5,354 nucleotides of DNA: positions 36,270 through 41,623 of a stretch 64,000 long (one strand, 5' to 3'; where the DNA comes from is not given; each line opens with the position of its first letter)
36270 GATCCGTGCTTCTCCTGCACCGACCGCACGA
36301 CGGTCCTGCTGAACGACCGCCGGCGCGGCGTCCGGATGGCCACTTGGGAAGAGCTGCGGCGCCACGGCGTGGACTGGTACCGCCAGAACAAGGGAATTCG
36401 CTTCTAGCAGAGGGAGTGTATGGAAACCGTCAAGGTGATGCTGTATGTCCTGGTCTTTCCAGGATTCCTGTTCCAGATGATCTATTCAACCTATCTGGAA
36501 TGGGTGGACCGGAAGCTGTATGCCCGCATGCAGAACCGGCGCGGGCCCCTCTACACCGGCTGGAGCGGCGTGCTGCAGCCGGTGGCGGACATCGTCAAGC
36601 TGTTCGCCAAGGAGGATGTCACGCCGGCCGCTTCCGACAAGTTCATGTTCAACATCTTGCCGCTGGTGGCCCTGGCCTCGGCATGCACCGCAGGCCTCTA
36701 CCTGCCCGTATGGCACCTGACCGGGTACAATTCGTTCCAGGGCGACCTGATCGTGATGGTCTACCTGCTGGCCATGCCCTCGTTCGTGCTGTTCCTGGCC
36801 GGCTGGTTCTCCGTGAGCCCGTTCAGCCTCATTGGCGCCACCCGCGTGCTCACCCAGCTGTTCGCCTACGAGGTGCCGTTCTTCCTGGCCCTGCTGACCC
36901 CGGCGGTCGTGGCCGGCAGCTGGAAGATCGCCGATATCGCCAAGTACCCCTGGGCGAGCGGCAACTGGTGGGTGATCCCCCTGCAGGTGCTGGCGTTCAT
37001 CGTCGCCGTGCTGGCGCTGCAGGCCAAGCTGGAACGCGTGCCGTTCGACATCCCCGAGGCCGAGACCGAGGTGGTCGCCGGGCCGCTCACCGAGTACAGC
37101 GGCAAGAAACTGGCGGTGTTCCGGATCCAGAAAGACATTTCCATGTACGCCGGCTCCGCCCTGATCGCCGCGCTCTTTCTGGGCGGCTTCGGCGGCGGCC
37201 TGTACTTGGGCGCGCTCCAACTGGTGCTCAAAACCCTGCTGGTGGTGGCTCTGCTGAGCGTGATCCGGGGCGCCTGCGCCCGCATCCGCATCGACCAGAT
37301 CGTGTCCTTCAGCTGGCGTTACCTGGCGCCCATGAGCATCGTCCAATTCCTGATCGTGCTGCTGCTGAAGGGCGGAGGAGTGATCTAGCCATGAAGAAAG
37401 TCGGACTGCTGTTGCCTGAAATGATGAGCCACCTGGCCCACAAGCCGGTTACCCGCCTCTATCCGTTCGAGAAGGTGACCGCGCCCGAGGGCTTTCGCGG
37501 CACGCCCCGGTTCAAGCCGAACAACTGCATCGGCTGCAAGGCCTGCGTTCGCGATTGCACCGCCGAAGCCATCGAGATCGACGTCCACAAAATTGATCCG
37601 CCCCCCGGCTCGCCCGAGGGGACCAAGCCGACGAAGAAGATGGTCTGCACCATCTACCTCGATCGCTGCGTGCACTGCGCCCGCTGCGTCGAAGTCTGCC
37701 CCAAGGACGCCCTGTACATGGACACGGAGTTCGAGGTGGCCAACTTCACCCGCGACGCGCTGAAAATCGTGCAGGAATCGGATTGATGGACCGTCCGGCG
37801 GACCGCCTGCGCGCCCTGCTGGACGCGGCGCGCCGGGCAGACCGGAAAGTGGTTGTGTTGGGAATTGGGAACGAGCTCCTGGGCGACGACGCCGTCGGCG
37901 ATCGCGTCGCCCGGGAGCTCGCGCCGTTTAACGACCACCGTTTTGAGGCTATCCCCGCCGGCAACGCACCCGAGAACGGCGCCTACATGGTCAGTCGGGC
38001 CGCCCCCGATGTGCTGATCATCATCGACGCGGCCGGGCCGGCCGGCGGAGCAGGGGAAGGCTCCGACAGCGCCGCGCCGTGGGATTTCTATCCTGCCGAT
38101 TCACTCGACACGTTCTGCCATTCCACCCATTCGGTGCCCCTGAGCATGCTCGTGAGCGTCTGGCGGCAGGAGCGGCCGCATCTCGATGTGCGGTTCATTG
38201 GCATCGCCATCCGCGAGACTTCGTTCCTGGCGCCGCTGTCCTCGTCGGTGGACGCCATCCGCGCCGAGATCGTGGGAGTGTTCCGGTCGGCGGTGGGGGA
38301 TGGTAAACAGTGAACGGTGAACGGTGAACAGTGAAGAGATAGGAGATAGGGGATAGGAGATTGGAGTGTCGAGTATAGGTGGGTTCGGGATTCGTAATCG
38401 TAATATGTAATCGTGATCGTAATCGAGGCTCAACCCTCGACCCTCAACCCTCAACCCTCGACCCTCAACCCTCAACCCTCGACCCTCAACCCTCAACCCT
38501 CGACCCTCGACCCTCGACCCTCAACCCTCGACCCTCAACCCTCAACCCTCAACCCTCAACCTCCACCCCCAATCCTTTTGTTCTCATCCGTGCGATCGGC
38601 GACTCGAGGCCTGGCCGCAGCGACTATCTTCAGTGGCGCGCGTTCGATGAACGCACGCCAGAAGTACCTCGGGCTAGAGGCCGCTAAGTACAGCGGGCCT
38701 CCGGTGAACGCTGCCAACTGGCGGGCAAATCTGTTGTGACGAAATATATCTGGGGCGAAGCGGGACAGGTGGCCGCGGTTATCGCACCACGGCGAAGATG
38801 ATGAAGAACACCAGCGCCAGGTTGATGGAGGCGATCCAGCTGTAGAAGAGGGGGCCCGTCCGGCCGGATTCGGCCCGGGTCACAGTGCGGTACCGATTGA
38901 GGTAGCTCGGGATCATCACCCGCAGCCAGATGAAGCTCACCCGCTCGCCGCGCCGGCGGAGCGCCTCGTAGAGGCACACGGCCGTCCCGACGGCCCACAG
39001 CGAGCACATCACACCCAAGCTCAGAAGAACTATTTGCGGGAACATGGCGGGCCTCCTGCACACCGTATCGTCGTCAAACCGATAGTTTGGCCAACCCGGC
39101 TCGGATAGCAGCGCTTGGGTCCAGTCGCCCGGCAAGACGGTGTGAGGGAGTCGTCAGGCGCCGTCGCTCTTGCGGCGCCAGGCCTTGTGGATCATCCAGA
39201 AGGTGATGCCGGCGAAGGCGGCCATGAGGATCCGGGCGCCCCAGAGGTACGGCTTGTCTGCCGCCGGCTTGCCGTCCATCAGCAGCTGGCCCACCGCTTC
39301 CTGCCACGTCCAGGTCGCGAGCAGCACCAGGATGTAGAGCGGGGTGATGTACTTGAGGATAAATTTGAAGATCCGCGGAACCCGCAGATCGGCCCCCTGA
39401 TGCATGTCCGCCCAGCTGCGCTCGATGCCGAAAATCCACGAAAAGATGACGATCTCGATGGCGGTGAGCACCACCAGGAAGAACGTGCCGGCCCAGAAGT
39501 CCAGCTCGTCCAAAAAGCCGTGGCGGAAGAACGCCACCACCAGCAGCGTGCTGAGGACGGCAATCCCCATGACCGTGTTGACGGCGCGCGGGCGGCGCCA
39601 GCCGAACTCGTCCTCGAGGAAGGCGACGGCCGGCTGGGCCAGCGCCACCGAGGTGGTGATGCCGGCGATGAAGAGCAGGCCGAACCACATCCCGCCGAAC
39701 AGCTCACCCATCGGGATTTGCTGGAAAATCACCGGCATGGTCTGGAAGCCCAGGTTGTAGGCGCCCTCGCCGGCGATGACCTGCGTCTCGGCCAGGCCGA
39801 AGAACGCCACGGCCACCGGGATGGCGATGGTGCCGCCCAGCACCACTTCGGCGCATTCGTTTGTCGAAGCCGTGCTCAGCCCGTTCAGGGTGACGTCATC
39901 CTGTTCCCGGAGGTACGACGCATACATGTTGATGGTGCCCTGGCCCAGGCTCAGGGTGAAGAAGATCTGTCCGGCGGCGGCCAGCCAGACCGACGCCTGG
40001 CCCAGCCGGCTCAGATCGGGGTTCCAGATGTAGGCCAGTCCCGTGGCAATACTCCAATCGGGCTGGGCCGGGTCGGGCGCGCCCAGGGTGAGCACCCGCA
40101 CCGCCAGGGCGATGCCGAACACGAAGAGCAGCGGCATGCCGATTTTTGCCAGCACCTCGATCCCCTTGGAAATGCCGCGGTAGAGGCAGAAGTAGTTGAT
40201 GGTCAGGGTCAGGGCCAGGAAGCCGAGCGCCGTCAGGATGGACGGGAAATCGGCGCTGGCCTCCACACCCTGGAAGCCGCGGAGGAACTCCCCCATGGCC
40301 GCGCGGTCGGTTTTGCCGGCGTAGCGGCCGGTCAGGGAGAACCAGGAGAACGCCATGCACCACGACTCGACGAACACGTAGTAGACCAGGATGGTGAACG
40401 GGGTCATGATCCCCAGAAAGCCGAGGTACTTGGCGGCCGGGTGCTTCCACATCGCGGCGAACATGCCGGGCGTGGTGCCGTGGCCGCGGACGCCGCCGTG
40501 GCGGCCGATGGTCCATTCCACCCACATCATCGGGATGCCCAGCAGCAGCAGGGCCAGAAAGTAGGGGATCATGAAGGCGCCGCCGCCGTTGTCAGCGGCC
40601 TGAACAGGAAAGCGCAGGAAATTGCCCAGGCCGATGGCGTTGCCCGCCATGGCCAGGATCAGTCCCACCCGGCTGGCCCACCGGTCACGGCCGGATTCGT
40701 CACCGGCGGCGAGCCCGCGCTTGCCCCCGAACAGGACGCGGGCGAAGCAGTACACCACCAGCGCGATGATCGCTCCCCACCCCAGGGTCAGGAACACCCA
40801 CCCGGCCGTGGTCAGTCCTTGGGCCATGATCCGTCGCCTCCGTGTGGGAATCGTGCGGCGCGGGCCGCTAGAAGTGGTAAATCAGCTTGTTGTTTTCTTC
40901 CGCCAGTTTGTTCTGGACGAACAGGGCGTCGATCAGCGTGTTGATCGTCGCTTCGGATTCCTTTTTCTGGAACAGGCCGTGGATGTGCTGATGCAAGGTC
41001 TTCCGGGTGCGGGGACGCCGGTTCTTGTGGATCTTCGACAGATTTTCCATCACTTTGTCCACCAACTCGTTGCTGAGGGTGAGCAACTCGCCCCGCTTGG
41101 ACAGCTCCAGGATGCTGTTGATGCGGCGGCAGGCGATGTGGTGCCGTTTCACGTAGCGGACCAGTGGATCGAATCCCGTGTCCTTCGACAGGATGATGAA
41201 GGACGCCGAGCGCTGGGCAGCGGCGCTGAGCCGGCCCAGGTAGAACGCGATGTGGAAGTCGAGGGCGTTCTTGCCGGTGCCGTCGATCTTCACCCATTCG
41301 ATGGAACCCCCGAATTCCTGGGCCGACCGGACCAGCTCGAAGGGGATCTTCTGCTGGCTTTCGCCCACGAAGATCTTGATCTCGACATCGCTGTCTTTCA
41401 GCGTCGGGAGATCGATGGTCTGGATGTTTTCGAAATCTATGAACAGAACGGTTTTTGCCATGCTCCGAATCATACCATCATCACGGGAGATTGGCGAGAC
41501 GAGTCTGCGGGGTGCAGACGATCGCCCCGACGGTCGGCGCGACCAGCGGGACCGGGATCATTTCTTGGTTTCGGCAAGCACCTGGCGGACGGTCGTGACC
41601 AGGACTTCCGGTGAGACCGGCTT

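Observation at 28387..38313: Twelve-gene group 4 energy-converting [NiFe]-hydrogenase with three Mrp/NuoL-type antiporter modules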

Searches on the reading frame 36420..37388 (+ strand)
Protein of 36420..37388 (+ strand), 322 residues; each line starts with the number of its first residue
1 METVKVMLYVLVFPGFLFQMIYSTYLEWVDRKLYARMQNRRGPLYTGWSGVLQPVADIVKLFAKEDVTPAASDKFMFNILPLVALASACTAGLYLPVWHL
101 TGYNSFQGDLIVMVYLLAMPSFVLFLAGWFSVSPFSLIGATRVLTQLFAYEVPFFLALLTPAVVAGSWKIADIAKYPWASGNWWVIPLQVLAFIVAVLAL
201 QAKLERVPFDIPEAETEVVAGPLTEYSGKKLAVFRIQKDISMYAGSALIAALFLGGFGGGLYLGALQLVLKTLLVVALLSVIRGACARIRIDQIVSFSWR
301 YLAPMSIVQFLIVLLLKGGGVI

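Call 5: search_protein_families(library=pfam, proteins=[window:36420-37388:+], max_evalue=0.01)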
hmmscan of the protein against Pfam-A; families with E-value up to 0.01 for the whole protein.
window:36420-37388:+ (322 aa): 1 family
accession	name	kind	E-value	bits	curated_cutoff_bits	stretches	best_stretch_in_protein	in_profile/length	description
PF00146.26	NADHdh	-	3.3e-85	286.5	27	1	18-313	9-297/298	NADH dehydrogenase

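Call 6: search_protein_families(library=ncbifam, proteins=[window:36420-37388:+], max_evalue=0.01)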
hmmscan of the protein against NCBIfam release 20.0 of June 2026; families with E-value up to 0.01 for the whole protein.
window:36420-37388:+ (322 aa): 7 families
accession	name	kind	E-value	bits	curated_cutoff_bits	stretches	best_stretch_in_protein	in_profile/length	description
NF004741.0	PRK06076.1-2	equivalog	1.2e-76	258.2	305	1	5-316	19-332/337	NADH-quinone oxidoreductase subunit NuoH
NF004740.0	PRK06076.1-1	equivalog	4.5e-59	200.6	399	1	15-313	21-316/325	NADH-quinone oxidoreductase subunit NuoH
NF040610.1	F420_dehyd_FpoH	exception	1.3e-54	185.8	475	1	21-312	25-331/339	F420H2 dehydrogenase subunit FpoH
NF004743.0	PRK06076.1-4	equivalog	2.2e-50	171.8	494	1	16-315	24-340/433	NADH-quinone oxidoreductase subunit NuoH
NF004744.0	PRK06076.1-5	equivalog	1.1e-46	159.7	542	2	26-258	48-281/372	NADH-quinone oxidoreductase subunit NuoH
NF004745.0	PRK06076.1-6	equivalog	2e-45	155.5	450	1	17-313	24-329/341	NADH-quinone oxidoreductase subunit NuoH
NF004742.0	PRK06076.1-3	equivalog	3.2e-43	148.3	531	1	20-315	36-346/356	NADH-quinone oxidoreductase subunit NuoH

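Call 53: search_solved_structures(query=window:36420-37388:+, max_evalue=1e-10)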
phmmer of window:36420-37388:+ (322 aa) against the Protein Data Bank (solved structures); distinct sequences matched with E-value up to 1e-10: 35.
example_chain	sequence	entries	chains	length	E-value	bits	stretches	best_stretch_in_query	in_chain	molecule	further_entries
7nyh_H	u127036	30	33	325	2.7e-44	155.4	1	4-313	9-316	NADH-quinone oxidoreductase subunit H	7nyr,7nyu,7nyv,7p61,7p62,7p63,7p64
4he8_H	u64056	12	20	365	1.3e-43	153.1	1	11-316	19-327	NADH-quinone oxidoreductase subunit 8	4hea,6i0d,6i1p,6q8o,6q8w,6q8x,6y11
6nbq_A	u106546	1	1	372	4e-39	138.4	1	26-263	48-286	NdhA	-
6hum_A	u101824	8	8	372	5.7e-39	137.9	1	25-263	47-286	NAD(P)H-quinone oxidoreductase subunit 1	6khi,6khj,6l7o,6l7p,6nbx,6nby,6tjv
9grx_A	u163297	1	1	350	3.2e-38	135.5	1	22-312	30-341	NAD(P)H-quinone oxidoreductase subunit 1, chloroplastic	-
7eu3_A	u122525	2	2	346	4.8e-38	134.9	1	24-312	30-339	NAD(P)H-quinone oxidoreductase subunit 1, chloroplastic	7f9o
7wff_A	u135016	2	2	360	6.7e-36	127.8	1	9-312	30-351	NAD(P)H-quinone oxidoreductase subunit 1, chloroplastic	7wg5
5gpn_e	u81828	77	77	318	4.3e-34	121.9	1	22-308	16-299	NADH-ubiquinone oxidoreductase chain 1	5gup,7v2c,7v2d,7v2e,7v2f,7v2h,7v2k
9w2u_H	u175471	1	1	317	8.4e-34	121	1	21-308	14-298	NADH-ubiquinone oxidoreductase chain 1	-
5lc5_H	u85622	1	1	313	8.7e-34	120.9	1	21-308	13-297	NADH-ubiquinone oxidoreductase chain 1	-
5ldw_H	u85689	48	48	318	9.3e-34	120.8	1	21-308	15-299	NADH-ubiquinone oxidoreductase chain 1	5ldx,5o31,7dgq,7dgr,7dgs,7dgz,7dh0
5lnk_H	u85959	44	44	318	4.4e-33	118.6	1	21-308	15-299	Mitochondrial complex I, ND1 subunit | NADH-ubiquinone oxidoreductase chain 1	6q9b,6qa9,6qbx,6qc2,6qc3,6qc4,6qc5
7a23_H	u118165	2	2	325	1.7e-32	116.7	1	22-310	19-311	Nad1m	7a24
8ud1_1H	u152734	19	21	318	4.1e-32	115.4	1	22-308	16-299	NADH-ubiquinone oxidoreductase chain 1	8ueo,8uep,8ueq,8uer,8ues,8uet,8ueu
8e73_1M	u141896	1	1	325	5e-32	115.1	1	22-310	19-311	Nad1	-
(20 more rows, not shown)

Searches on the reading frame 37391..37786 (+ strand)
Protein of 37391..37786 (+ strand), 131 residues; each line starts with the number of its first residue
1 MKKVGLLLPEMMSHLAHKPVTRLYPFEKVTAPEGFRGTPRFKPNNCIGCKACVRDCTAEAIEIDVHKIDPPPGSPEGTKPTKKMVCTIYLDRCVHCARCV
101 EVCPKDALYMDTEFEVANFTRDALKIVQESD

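Call 8: search_protein_families(library=pfam, proteins=[window:37391-37786:+], max_evalue=0.01)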
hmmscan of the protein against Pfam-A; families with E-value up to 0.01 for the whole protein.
window:37391-37786:+ (131 aa): 15 families
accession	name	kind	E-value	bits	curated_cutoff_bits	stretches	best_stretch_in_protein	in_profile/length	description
PF00037.32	Fer4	-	2.8e-11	43.2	21.1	2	88-109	3-24/24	4Fe-4S binding domain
PF12838.12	Fer4_7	-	9.3e-11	42.5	27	1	45-107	1-52/52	4Fe-4S dicluster domain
PF12837.12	Fer4_6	-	4.5e-10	39.4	25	2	91-107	7-23/24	4Fe-4S binding domain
PF13237.11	Fer4_10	-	2.8e-09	37.2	25.5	2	90-111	6-29/53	4Fe-4S dicluster domain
PF12797.12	Fer4_2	-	1.3e-08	34.7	24.5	2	88-104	5-21/22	4Fe-4S binding domain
PF13187.11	Fer4_9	-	3.2e-08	33.9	27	1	45-107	1-51/52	4Fe-4S dicluster domain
PF13484.11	Fer4_16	-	6.9e-08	33.6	30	1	92-116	1-24/66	4Fe-4S double cluster binding domain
PF14697.11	Fer4_21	-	5.2e-06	26.9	35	1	43-110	5-59/59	4Fe-4S dicluster domain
PF12800.12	Fer4_4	-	6.8e-06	26.4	24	1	91-105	2-16/17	4Fe-4S binding domain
PF13183.11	Fer4_8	-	9.3e-06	26.5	27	1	44-106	3-67/68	4Fe-4S dicluster domain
PF25160.1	LdpA_Fe-S-bd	-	0.00013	22.1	27.6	1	88-108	23-43/49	LdpA Fe-S cluster-binding domain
PF12798.12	Fer4_3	-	0.00067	20.7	27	1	93-107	1-15/15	4Fe-4S binding domain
PF13459.11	Fer4_15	-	0.0023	19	22.4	0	44-64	6-25/66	4Fe-4S single cluster domain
PF13534.11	Fer4_17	-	0.0039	18.1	22.2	0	45-106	1-59/61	4Fe-4S dicluster domain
PF22117.2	Fer4_Nqo3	-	0.0054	17.3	27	0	89-103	7-21/67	NADH-quinone oxidoreductase subunit 3, ferredoxin-like domain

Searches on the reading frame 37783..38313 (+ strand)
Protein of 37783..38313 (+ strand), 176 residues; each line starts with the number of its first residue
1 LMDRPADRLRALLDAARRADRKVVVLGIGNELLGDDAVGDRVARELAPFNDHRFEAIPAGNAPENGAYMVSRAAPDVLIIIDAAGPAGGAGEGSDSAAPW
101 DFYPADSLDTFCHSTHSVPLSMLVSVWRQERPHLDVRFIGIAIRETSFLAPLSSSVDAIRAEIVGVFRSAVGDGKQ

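Call 8: search_protein_families(library=pfam, proteins=[window:37783-38313:+], max_evalue=0.01)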
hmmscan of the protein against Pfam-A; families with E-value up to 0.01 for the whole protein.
window:37783-38313:+ (176 aa): 0 families

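Call 32: search_solved_structures(query=window:37783-38313:+, max_evalue=10, show_alignments=2)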
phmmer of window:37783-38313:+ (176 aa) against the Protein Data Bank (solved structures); distinct sequences matched with E-value up to 10: 9.
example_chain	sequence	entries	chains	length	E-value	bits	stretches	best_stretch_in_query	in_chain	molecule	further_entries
2e85_A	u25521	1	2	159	1.1e-09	41.7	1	24-158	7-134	Hydrogenase 3 maturation protease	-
2i8l_A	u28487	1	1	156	1.1e-09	41.6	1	24-158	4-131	Hydrogenase 3 maturation protease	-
5zby_A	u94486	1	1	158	1.8e-07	34.4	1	19-149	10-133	Hydrogenase maturation protease HycI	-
3pu6_A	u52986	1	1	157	2.8e-05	27.3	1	22-130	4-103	Uncharacterized protein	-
5ttx_A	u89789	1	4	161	0.016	18.3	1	16-49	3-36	Hydrogenase 2 maturation peptidase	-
3lwb_A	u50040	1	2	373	0.15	15.2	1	18-101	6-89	D-alanine--D-alanine ligase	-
5ija_A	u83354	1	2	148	0.26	14.4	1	22-49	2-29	Hydrogenase-specific maturation endopeptidase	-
1cfz_A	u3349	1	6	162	0.36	13.9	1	22-48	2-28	HYDROGENASE 2 MATURATION PROTEASE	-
2kml_A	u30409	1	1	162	0.42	13.7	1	22-47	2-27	Maturation element for hydrogenase 2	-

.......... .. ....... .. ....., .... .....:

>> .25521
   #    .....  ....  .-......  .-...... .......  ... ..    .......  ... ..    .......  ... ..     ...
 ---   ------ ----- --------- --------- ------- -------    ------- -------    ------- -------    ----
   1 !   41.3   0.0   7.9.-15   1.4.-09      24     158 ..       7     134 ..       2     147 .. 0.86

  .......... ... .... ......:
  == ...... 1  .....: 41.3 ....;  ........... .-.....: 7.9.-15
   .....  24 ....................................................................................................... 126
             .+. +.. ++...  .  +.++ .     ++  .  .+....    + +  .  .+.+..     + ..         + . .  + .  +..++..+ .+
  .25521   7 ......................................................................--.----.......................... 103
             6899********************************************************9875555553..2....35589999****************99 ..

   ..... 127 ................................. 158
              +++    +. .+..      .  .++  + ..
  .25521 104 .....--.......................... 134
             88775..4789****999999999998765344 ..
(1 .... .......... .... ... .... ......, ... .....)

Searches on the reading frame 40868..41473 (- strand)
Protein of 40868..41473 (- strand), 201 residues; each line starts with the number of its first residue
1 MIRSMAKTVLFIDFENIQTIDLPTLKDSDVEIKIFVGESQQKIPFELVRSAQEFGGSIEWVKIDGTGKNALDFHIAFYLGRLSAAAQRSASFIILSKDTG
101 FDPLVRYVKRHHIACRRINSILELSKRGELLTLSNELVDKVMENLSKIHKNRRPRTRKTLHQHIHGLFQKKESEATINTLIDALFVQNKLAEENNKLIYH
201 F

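Call 8: search_protein_families(library=pfam, proteins=[window:40868-41473:-], max_evalue=0.01)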
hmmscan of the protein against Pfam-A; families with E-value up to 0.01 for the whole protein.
window:40868-41473:- (201 aa): 3 families
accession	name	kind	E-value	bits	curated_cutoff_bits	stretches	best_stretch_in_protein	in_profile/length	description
PF18475.7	PIN7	-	1.7e-29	102.9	34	1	11-110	1-101/103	PIN domain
PF01936.24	NYN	-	8.8e-05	23.5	24.2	1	8-113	2-118/145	NYN domain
PF18479.7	PIN_11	-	0.0051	17.4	26.6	0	65-110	65-110/118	PIN like domain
